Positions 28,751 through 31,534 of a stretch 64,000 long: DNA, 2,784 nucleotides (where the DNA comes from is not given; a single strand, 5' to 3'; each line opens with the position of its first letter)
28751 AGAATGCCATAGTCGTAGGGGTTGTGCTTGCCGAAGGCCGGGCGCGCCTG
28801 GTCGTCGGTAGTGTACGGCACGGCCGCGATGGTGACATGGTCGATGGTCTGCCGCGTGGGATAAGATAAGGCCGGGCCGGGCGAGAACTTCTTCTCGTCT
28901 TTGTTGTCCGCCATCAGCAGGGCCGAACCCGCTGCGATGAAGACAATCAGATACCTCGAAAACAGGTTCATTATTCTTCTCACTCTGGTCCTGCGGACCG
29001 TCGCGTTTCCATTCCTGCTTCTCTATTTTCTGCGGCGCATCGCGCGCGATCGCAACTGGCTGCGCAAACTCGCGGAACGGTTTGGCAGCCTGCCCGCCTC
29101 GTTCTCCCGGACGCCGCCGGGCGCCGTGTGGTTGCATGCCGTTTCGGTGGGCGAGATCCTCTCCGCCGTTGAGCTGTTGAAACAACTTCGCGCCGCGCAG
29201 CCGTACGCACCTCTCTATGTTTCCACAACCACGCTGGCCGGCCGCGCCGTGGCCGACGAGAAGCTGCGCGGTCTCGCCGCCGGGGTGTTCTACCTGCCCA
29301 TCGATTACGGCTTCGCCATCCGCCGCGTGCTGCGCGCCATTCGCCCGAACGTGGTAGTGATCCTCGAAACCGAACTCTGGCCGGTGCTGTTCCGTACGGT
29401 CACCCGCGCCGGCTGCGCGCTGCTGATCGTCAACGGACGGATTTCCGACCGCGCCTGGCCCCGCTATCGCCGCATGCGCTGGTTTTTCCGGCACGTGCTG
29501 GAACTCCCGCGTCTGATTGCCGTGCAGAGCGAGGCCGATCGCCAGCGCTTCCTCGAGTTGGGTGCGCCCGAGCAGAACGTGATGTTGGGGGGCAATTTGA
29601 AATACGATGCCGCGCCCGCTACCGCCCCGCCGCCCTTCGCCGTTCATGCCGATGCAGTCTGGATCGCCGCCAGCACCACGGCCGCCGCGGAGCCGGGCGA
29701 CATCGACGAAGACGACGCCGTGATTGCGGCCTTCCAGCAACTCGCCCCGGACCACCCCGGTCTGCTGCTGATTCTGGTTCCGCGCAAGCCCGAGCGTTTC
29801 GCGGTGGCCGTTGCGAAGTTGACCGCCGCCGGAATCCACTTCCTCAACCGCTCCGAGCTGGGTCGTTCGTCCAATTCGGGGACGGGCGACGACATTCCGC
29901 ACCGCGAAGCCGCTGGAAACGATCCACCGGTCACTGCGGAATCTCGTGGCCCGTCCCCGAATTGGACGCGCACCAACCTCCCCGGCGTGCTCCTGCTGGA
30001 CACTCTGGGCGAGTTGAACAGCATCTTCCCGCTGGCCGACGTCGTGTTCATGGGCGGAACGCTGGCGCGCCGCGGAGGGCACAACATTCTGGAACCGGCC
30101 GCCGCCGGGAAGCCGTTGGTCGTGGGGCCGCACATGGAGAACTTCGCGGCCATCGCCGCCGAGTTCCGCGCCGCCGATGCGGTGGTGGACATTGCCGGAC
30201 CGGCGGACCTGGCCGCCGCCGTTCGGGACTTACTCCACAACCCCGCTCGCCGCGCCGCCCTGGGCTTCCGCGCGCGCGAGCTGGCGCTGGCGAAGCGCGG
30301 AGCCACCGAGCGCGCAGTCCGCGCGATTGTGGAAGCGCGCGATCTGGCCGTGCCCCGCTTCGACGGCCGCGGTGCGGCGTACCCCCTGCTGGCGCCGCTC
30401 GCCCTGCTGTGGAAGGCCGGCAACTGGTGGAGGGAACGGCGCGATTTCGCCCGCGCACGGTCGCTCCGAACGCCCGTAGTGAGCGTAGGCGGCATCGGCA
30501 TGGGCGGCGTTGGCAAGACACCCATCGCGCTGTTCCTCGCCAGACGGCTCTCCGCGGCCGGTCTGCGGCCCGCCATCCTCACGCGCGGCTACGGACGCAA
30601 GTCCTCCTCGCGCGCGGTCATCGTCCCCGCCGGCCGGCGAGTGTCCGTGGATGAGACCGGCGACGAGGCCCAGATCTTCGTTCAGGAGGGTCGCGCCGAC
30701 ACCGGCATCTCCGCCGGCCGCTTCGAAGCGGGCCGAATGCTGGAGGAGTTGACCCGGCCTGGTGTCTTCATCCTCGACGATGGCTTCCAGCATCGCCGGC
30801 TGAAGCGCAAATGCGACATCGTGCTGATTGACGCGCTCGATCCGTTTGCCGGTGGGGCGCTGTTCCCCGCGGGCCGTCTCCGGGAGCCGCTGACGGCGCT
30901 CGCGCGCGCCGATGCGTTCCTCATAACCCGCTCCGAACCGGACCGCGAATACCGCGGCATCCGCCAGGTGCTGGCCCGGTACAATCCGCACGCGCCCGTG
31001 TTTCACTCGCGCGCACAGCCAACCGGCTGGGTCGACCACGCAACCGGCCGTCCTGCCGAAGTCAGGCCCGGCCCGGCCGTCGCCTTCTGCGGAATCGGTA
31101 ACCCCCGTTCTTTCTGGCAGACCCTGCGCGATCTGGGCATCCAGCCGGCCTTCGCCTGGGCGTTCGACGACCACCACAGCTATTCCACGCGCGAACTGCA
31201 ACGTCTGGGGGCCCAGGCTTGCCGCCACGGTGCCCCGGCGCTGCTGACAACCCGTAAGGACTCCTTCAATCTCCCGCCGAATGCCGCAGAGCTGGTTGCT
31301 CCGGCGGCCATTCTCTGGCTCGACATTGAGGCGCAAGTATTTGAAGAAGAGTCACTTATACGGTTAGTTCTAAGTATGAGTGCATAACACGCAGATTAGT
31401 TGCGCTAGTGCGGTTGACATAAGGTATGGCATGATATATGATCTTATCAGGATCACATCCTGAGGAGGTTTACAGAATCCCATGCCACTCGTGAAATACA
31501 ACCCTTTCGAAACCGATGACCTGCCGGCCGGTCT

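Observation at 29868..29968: Palindromic repeat element inserted in frame inside the essential-pathway gene waaA-lpxK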

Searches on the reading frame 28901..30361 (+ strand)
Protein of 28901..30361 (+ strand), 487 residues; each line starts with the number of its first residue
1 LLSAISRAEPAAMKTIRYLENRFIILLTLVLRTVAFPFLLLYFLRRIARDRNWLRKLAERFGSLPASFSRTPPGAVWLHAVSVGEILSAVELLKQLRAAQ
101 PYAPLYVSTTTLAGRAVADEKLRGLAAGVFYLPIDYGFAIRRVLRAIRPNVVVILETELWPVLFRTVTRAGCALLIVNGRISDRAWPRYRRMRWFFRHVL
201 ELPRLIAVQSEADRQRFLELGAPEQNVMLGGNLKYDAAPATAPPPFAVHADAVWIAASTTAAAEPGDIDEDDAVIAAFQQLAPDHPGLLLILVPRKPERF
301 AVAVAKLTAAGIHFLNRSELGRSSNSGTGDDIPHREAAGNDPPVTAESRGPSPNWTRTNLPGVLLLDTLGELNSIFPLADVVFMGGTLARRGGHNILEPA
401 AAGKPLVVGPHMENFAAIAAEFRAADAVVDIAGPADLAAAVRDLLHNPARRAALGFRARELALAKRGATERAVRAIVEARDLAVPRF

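Call 10: find_homologous_proteins(query=window:28901-30361:+, max_evalue=1e-10)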
Query seq(487 aa) (487 aa): 7022 proteins with E <= 1e-10 among 8000 candidates; the best 120 are listed.
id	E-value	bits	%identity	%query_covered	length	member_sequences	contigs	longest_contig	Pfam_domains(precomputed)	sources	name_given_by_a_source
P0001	1.6e-258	876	85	98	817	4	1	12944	PF04413.23,PF00534.27,PF02606.21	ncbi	-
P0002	1.8e-258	876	100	83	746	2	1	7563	PF04413.23,PF02606.21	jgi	jgi:tetraacyldisaccharide 4'-kinase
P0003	3.7e-241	819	73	98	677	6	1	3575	PF04413.23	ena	-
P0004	1.9e-235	800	80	98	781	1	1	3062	PF04413.23,PF00534.27,PF02606.21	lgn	-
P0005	1.1e-232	791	80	98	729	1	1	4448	PF04413.23,PF02606.21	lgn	-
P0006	3.0e-229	780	80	98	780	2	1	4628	PF04413.23,PF02606.21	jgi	jgi:tetraacyldisaccharide 4'-kinase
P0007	4.4e-223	759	75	98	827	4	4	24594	PF04413.23,PF02606.21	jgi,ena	jgi:tetraacyldisaccharide 4'-kinase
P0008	2.2e-221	754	76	98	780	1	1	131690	PF04413.23,PF02606.21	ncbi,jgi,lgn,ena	jgi:3-deoxy-D-manno-octulosonic-acid transferase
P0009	6.3e-217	739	74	98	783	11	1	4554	PF04413.23,PF02606.21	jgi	jgi:tetraacyldisaccharide 4'-kinase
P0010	3.1e-214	730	74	98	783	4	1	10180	PF04413.23,PF00534.27,PF02606.21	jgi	jgi:tetraacyldisaccharide 4'-kinase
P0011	2.0e-201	688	82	84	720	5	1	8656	PF04413.23,PF02606.21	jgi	jgi:tetraacyldisaccharide 4'-kinase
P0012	3.6e-199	681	70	98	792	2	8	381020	PF04413.23,PF00534.27,PF02606.21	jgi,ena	jgi:tetraacyldisaccharide 4'-kinase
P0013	4.4e-196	670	68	98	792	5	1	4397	PF04413.23,PF00534.27,PF02606.21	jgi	jgi:tetraacyldisaccharide 4'-kinase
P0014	3.8e-194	664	69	98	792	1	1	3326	PF04413.23,PF00534.27,PF02606.21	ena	-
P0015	6.0e-194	663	68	98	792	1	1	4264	PF04413.23,PF02606.21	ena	-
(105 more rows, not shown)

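Call 13: find_encoding_contigs(protein=P0001, flank=6000, max_places=3)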
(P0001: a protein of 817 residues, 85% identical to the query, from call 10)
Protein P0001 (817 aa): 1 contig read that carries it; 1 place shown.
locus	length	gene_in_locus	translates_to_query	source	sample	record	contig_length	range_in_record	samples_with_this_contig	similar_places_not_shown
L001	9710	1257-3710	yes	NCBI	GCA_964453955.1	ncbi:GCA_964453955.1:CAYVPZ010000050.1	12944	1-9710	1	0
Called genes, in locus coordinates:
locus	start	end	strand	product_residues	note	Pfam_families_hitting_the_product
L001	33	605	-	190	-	PF13802:Gal_mutarotas_2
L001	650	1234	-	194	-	-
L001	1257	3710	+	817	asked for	PF04413:Glycos_transf_N, PF00534:Glycos_transf_1 (faint), PF02606:LpxK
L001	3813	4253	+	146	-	PF00011:HSP20, PF17886:ArsA_HSP20 (weak)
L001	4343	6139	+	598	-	PF01401:Peptidase_M2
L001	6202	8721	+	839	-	PF09286:Pro-kuma_activ, PF00082:Peptidase_S8 (faint), PF01833:TIG (faint)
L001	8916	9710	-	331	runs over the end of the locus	-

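Call 14: find_encoding_contigs(protein=P0003, flank=6000, max_places=3)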
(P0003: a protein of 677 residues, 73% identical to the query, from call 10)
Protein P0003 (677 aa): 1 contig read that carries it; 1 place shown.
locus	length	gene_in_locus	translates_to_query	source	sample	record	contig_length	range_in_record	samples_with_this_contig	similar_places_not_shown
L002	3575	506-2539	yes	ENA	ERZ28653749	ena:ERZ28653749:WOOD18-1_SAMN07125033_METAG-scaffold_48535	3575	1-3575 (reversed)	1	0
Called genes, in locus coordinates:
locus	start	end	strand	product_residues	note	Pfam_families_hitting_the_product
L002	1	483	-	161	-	?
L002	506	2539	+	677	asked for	PF04413:Glycos_transf_N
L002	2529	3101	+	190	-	PF02606:LpxK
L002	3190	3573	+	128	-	?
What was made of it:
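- In L002 the gene is called as two ORFs of 677 and 190 aa, which could be a frameshift (call 14).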

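Call 15: find_encoding_contigs(protein=P0008, flank=10000, max_places=2)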
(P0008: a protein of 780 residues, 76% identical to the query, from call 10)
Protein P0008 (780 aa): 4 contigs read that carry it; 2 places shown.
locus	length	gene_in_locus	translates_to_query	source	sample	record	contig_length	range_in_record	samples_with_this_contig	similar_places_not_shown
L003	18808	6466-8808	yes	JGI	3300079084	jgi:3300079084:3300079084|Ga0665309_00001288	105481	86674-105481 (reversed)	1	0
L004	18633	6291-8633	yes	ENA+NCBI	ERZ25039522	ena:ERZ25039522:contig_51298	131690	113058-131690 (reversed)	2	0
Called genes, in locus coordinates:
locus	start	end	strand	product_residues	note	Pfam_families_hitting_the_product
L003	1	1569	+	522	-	?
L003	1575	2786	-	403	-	PF00144:Beta-lactamase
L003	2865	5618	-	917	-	PF13802:Gal_mutarotas_2, PF01055:Glyco_hydro_31_2nd, PF21365:Glyco_hydro_31_3rd, PF07691:PA14, PF21365:Glyco_hydro_31_3rd, PF17137:DUF5110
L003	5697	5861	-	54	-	-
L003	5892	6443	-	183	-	-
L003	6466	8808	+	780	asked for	PF04413:Glycos_transf_N, PF02606:LpxK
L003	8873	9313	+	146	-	PF00011:HSP20, PF17886:ArsA_HSP20 (weak)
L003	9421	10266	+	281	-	PF01435:Peptidase_M48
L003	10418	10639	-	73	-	-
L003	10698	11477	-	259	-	-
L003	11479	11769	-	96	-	PF00401:ATP-synt_DE (weak)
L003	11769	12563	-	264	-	-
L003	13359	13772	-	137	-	PF02823:ATP-synt_DE_N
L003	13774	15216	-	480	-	PF02874:ATP-synt_ab_N, PF00006:ATP-synt_ab, PF22919:ATP-synt_VA_C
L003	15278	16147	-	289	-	PF00231:ATP-synt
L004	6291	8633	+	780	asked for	PF04413:Glycos_transf_N, PF02606:LpxK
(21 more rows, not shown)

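Call 16: find_encoding_contigs(protein=P0006, flank=3000, max_places=1)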
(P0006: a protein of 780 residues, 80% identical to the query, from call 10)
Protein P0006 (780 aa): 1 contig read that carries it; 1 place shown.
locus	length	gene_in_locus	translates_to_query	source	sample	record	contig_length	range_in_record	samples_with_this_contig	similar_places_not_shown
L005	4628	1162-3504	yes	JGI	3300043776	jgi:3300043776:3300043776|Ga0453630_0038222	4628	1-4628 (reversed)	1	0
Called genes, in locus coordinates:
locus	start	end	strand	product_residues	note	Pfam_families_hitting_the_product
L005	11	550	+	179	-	PF27233:MJ0711_N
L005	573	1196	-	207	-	-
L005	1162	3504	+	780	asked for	PF04413:Glycos_transf_N, PF02606:LpxK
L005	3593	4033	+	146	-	PF00011:HSP20, PF17886:ArsA_HSP20 (weak)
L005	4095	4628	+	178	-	?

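Call 17: find_encoding_contigs(protein=P0004, flank=3000, max_places=1)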
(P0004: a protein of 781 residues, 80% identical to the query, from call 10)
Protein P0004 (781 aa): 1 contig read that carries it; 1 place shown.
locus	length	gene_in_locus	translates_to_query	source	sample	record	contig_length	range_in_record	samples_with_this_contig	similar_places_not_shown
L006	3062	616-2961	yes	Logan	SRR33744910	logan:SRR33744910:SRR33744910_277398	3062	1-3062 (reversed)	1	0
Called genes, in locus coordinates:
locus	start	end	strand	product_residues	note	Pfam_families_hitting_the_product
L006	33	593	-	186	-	-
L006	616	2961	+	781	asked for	PF04413:Glycos_transf_N, PF00534:Glycos_transf_1 (weak), PF02606:LpxK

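Call 18: find_encoding_contigs(protein=P0007, flank=8000, max_places=1)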
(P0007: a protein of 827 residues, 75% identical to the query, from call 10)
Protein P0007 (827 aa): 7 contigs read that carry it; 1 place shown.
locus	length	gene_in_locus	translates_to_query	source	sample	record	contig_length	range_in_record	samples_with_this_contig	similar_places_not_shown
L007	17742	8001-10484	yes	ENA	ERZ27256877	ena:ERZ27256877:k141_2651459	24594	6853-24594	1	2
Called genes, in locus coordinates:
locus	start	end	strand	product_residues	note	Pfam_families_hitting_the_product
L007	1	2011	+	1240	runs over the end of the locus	PF22352:K319L-like_PKD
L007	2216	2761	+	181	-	PF14329:DUF4386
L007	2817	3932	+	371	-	PF13384:HTH_23, PF13518:HTH_28 (weak), PF13551:HTH_29, PF13565:HTH_32, PF13358:DDE_3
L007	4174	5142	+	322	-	-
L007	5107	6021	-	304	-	PF01555:N6_N4_Mtase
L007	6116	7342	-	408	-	PF00144:Beta-lactamase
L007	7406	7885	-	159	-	-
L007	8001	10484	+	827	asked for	PF04413:Glycos_transf_N, PF02606:LpxK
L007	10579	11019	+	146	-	PF00011:HSP20, PF17886:ArsA_HSP20 (weak)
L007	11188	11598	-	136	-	PF01850:PIN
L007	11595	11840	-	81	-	PF02604:PhdYeFM_antitox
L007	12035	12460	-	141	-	PF02823:ATP-synt_DE_N, PF00401:ATP-synt_DE (weak)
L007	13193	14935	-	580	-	PF13620:CarboxypepD_reg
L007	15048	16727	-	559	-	PF20094:GWxTD_dom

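Call 51: find_encoding_contigs(protein=P0011, flank=4000, max_places=1)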
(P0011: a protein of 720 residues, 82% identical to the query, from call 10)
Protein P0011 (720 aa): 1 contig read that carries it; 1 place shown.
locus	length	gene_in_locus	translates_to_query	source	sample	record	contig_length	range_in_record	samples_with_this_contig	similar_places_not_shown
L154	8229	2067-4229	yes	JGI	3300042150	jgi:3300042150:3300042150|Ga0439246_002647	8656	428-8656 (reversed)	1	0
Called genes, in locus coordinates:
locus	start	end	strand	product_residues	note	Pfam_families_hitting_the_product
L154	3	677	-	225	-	?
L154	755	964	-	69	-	-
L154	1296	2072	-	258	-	-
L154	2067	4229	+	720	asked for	PF04413:Glycos_transf_N, PF02606:LpxK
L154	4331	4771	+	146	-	PF00011:HSP20, PF17886:ArsA_HSP20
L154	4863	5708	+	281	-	PF01435:Peptidase_M48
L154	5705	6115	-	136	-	PF01850:PIN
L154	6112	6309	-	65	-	PF02604:PhdYeFM_antitox (weak)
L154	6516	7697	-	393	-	-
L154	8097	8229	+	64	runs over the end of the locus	-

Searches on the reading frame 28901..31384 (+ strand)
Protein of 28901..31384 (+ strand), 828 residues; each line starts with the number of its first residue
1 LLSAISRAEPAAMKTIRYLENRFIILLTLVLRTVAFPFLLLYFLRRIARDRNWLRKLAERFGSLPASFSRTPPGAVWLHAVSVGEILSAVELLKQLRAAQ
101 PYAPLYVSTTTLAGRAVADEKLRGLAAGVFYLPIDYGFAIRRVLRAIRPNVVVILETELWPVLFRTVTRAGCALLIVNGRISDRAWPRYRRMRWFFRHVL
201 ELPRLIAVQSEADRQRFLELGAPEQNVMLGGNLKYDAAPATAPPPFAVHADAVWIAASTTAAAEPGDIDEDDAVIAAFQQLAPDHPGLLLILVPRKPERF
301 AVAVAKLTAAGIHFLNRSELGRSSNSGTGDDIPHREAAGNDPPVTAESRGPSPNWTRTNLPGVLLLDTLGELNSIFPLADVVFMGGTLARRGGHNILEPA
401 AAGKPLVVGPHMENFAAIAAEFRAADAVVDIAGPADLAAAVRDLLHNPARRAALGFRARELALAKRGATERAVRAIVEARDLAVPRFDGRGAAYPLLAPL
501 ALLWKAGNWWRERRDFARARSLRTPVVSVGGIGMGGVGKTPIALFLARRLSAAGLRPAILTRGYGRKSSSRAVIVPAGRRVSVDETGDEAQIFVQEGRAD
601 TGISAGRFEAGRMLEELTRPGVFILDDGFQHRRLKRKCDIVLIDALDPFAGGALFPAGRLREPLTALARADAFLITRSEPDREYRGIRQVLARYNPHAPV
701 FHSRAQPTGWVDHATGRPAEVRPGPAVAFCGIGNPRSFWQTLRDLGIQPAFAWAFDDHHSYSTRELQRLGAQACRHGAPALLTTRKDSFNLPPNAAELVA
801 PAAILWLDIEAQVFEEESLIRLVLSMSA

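Call 8: search_protein_families(library=pfam, proteins=[window:28901-31384:+])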
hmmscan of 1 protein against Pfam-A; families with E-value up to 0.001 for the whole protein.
window:28901-31384:+ (828 aa): 4 families
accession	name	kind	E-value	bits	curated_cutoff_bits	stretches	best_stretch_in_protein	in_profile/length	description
PF02606.20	LpxK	-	6.1e-75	252.8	27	1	495-825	3-325/328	Tetraacyldisaccharide-1-P 4'-kinase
PF04413.22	Glycos_transf_N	-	1e-54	185.2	23.9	1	56-237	2-179/179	3-Deoxy-D-manno-octulosonic-acid transferase (kdotransferase)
PF00534.26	Glycos_transf_1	-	0.00017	21.6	26.4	1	372-460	86-171/172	Glycosyl transferases group 1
PF13524.12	Glyco_trans_1_2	-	0.00048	20.5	25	0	396-472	67-139/144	Glycosyl transferase-like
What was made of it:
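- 28901..31387 (+): Host gene: fused waaA (Kdo transferase, GT30) and lpxK (tetraacyldisaccharide 4'-kinase) ORF of 828 aa. Pfam PF04413 residues 56-237 and PF02606 residues 495-825 (call 8).
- Checked: Host gene: Pfam gives PF04413 (Kdo transferase N-terminal domain, residues 56-237) plus PF02606 (LpxK, 495-825) (call 8).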

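Call 9: search_solved_structures(query=window:28901-31384:+, show_alignments=2)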
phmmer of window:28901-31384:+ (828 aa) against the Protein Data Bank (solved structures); distinct sequences matched with E-value up to 0.001: 4.
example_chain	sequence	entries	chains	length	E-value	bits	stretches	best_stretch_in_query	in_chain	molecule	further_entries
4ehx_A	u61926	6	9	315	1.9e-31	112.5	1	514-763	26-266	Tetraacyldisaccharide 4'-kinase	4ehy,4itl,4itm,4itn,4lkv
4ehw_A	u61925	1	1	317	1.9e-31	112.4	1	514-763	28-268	Tetraacyldisaccharide 4'-kinase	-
2xci_A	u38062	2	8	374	1.9e-17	66.1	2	359-445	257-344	3-DEOXY-D-MANNO-2-OCTULOSONIC ACID TRANSFERASE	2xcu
4bfc_A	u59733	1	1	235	2.3e-10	42.7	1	363-435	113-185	3-DEOXY-D-MANNO-OCTULOSONIC-ACID TRANSFERASE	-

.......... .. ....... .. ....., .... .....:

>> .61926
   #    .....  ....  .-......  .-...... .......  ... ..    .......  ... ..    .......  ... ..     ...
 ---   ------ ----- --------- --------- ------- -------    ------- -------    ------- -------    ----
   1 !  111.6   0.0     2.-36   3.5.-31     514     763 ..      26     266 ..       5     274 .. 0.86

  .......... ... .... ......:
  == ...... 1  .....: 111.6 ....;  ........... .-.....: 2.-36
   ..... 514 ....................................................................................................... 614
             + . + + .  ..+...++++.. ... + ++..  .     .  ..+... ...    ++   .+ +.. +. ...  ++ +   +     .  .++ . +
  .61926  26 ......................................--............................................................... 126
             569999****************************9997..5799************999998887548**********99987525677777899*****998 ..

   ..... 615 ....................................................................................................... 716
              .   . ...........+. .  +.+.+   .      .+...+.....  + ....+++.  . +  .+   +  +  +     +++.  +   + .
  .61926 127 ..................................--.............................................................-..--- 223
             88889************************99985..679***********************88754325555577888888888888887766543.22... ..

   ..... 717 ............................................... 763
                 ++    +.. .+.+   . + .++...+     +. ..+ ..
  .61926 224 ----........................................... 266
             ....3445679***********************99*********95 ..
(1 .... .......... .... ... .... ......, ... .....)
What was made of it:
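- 28901..31387 (+): PDB sequence hits LpxK 4ehx and WaaA 2xci (call 9).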

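Call 48: predict_structure(alignment_id=A2)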
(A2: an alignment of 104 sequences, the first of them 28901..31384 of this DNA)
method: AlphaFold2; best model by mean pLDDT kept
length: 828 residues; sequences in the alignment: 104
mean_pLDDT: 89.6   pTM: 0.88
mean pLDDT of the five models: 89.6, 89.1, 88.0, 87.7, 87.2
residues with pLDDT >= 90: 597; 70-90: 171; 50-70: 26; < 50: 34
segments of 3 or more residues with pLDDT < 50: 1-5, 326-354
pLDDT, mean of each block of 10 residues (from residue 1): 50 78 81 83 89 84 76 89 91 96 93 88 93 85 91 88 93 95 91 96 97 97 98 85 83 95 92 98 96 91 97 92 49 34 34 54 88 92 92 82 95 88 97 97 98 97 95 98 81 90 94 95 98 91 97 97 91 96 94 96 96 97 95 96 93 91 95 96 96 98 96 97 94 85 91 89 97 98 96 97 97 98 92
secondary structure, 60 per line:
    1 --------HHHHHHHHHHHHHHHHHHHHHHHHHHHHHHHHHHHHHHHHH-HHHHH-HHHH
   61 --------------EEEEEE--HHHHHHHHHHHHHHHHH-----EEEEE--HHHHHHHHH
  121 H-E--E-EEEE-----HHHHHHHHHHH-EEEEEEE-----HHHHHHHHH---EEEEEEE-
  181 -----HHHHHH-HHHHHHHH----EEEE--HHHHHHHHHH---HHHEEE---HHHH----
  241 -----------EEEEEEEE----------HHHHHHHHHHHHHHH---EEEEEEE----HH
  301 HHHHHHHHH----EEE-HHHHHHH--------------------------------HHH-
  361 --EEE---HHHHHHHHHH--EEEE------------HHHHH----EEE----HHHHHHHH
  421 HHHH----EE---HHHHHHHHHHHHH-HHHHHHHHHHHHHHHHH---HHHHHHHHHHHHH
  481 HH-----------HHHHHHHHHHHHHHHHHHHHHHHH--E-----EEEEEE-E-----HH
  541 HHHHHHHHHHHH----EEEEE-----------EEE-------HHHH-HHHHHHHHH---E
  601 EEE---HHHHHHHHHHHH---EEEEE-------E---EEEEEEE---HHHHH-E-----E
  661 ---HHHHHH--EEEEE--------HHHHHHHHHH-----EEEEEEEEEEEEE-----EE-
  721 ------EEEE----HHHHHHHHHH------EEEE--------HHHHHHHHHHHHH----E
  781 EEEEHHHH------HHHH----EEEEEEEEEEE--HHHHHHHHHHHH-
elements in order (helices of 4 or more, strands of 3 or more residues): H9-49 H51-55 H57-60 E75-80 H83-99 E105-109 H112-121 E128-131 H137-147 E149-155 H161-169 E173-179 H186-191 H193-200 E205-208 H211-220 E227-229 H233-236 E252-259 H270-284 E288-294 H299-309 E314-316 H318-324 E363-365 H369-378 E381-384 H397-401 E406-408 H413-424 H434-446 H448-464 H468-482 H494-517 E526-531 H539-552 E557-561 E573-575 H583-586 H588-596 E600-603 H607-618 E622-626 E638-644 H648-652 H664-669 E672-676 H685-694 E700-712 E727-730 H735-744 E751-754 H763-775 E780-784 H785-788 H795-798 E803-813 H816-827
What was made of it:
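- AF2 pLDDT is below 50 only at residues 1-5 and 326-354, in a model with mean 89.6 and pTM 0.88 (call 48).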

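Call 52: fold_search(model_id=the predicted structure, library=pdb)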
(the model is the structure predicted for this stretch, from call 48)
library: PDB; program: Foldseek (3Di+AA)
matches with E <= 10: 1747; with E <= 0.001: 209
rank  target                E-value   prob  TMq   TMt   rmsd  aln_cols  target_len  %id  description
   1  4lkv_B                8.9e-23  1.00  0.32  0.81   3.9       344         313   28  Determinants of lipid substrate and membrane binding for the tetraacyldisaccharide-1-phosphate 4 -kinase LpxK (released 2014-07-09)
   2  4ehx                  2.5e-22  1.00  0.32  0.80   4.5       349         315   28  Crystal structure of LpxK from Aquifex aeolicus at 1.9 angstrom resolution (released 2012-08-29)
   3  4lkv_C                6.2e-22  1.00  0.32  0.78   4.7       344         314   28  Determinants of lipid substrate and membrane binding for the tetraacyldisaccharide-1-phosphate 4 -kinase LpxK (released 2014-07-09)
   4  4itn                  1.1e-21  1.00  0.31  0.78   4.6       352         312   28  Crystal structure of "compact P-loop" LpxK from Aquifex aeolicus in complex with chloride at 2.2 angstrom resolution (released 2013-04-03)
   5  4ehy                  1.2e-21  1.00  0.32  0.84   4.1       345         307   28  Crystal structure of LpxK from Aquifex aeolicus in complex with ADP/Mg2+ at 2.2 angstrom resolution (released 2012-08-29)
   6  4ehw                  4.7e-21  1.00  0.32  0.81   4.5       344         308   28  Crystal structure of LpxK from Aquifex aeolicus at 2.3 angstrom resolution (released 2012-08-29)
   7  2xci_A                4.8e-19  1.00  0.33  0.66   5.9       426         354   19  Membrane-embedded monofunctional glycosyltransferase WaaA of Aquifex aeolicus, substrate-free form (released 2011-05-11)
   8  2xci_C                8.5e-19  1.00  0.32  0.66   6.4       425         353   19  Membrane-embedded monofunctional glycosyltransferase WaaA of Aquifex aeolicus, substrate-free form (released 2011-05-11)
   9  2xci_B                7.2e-18  1.00  0.31  0.62   6.8       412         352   19  Membrane-embedded monofunctional glycosyltransferase WaaA of Aquifex aeolicus, substrate-free form (released 2011-05-11)
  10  8oru_AAA              1.6e-11  1.00  0.27  0.46   5.6       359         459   16  cyclic 2,3-diphosphoglycerate synthetase from the hyperthermophilic archaeon Methanothermus fervidus bound to 2,3-di (released 2023-12-06)
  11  8ork                  2.9e-11  1.00  0.27  0.44   6.4       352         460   16  cyclic 2,3-diphosphoglycerate synthetase from the hyperthermophilic archaeon Methanothermus fervidus (released 2023-12-06)
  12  3dzc_A                3.5e-10  1.00  0.31  0.63   5.9       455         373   13  2.35 Angstrom resolution structure of WecB (VC0917), a UDP-N-acetylglucosamine 2-epimerase from Vibrio cholerae. (released 2008-08-12)
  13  6j32_B                3.5e-10  1.00  0.30  0.58   8.2       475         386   16  Crystal Structure Analysis of the Glycotransferase of kitacinnamycin (released 2020-01-15)
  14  6j31_C                1.0e-09  1.00  0.31  0.59   6.8       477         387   15  Crystal Structure Analysis of the Glycotransferase of kitacinnamycin (released 2020-01-15)
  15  6j32_C                1.2e-09  1.00  0.30  0.59   7.8       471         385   15  Crystal Structure Analysis of the Glycotransferase of kitacinnamycin (released 2020-01-15)
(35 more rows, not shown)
